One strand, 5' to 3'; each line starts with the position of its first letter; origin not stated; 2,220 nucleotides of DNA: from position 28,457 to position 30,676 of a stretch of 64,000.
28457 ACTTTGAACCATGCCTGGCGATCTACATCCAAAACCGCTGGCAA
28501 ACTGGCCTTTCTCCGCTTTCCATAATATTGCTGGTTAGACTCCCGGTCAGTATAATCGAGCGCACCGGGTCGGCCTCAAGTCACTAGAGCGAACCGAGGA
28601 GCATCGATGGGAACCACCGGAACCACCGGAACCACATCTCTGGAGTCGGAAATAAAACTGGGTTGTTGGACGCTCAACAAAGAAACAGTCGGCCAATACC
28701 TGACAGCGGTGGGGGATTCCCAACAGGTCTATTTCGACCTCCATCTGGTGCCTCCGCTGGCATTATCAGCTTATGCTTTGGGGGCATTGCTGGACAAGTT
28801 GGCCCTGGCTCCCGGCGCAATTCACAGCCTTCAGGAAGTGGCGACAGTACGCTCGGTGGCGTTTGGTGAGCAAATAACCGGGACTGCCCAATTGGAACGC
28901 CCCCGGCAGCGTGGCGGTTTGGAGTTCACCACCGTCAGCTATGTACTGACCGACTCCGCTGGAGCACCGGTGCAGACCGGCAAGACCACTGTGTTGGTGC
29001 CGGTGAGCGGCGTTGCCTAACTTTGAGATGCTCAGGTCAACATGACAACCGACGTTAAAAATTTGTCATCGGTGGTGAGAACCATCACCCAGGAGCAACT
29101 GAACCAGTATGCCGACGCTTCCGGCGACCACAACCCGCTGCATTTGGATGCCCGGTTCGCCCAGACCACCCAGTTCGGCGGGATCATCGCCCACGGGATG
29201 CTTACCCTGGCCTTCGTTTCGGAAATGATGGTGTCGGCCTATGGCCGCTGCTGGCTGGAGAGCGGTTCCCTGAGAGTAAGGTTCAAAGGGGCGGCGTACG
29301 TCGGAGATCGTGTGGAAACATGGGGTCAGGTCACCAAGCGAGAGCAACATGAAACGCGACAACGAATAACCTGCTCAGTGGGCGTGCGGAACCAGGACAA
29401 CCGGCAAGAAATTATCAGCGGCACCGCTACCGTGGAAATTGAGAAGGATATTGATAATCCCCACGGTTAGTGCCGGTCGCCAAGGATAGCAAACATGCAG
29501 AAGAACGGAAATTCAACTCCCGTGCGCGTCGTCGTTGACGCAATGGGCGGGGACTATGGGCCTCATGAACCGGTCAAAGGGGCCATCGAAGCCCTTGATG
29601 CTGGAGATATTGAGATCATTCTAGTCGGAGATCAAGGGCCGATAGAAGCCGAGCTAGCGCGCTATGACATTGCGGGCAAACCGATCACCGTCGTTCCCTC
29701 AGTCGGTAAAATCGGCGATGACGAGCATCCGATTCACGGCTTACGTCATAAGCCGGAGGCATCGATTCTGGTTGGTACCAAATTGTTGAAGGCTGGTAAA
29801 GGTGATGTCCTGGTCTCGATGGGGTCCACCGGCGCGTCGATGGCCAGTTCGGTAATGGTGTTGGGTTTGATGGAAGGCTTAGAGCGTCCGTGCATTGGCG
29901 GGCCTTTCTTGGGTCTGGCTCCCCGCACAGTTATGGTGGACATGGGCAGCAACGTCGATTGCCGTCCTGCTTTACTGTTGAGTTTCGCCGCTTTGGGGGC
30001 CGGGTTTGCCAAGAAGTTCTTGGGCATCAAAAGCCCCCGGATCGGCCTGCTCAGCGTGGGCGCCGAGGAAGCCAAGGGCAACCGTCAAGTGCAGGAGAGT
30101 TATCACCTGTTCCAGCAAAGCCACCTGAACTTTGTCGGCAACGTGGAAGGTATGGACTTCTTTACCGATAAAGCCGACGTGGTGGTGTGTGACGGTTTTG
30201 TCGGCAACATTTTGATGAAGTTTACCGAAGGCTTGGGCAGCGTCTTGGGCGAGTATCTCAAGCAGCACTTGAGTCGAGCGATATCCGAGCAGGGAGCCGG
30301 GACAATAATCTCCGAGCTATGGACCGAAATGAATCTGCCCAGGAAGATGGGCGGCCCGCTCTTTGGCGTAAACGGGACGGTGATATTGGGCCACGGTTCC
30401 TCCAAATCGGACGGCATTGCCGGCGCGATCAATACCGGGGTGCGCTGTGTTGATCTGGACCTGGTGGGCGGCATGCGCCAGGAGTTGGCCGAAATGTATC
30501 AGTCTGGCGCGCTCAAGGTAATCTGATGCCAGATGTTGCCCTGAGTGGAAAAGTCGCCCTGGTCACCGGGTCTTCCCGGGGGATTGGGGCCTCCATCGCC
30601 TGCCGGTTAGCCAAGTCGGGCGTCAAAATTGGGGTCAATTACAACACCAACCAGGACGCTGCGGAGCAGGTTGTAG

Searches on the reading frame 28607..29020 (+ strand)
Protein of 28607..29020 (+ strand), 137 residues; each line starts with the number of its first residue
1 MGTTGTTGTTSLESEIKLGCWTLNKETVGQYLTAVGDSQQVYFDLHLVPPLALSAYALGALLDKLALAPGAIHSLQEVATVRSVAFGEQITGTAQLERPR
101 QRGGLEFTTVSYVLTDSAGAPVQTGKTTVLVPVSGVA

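Call 53: search_protein_families(library=pfam, proteins=[window:28607-29020:+], max_evalue=0.001)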
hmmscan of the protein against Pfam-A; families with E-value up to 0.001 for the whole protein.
window:28607-29020:+ (137 aa): 1 family
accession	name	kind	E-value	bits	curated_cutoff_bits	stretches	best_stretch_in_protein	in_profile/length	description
PF13452.11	FAS1_DH_region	-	0.00028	21.5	22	0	22-124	13-131/132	FAS1-like, dehydratase domain region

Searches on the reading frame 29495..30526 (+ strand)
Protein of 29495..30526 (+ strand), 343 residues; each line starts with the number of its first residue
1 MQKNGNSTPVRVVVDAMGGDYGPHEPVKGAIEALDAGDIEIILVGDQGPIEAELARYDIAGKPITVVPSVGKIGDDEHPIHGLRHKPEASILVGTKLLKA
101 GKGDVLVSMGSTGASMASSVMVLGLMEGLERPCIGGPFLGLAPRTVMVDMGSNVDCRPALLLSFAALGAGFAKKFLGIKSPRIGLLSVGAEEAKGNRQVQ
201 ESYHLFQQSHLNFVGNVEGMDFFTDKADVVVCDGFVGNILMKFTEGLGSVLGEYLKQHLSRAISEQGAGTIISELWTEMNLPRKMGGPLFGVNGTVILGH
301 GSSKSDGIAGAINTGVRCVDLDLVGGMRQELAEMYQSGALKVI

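Call 41: find_encoding_contigs(protein=window:29495-30526:+, flank=10000, max_places=1)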
Protein window:29495-30526:+ (343 aa): 4 contigs read that carry it; 1 place shown.
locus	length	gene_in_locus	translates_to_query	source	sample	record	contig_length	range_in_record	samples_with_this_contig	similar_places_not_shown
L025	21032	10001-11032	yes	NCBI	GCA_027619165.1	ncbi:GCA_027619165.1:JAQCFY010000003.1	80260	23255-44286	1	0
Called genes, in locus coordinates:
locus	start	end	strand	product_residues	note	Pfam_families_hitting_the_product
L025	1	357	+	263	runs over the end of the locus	PF00977:His_biosynth (faint), PF05690:ThiG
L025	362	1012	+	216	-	PF02581:TMP-TENI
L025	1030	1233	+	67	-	PF02597:ThiS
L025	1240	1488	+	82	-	-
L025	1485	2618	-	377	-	PF15902:Sortilin-Vps10 (faint), PF02012:BNR (faint)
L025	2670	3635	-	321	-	PF08240:ADH_N, PF00107:ADH_zinc_N, PF13602:ADH_zinc_N_2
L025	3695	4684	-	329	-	PF00389:2-Hacid_dh, PF02826:2-Hacid_dh_C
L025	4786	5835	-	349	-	PF00296:Bac_luciferase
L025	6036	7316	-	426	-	PF01595:CNNM, PF00571:CBS (weak), PF03471:CorC_HlyC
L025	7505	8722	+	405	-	PF01266:DAO, PF07992:Pyr_redox_2 (faint), PF13738:Pyr_redox_3 (faint)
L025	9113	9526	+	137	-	-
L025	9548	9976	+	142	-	PF01575:MaoC_dehydratas, PF13452:FAS1_DH_region (weak)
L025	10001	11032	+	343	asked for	PF02504:FA_synthesis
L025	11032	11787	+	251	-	PF00106:adh_short, PF08659:KR, PF13561:adh_short_C2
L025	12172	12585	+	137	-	-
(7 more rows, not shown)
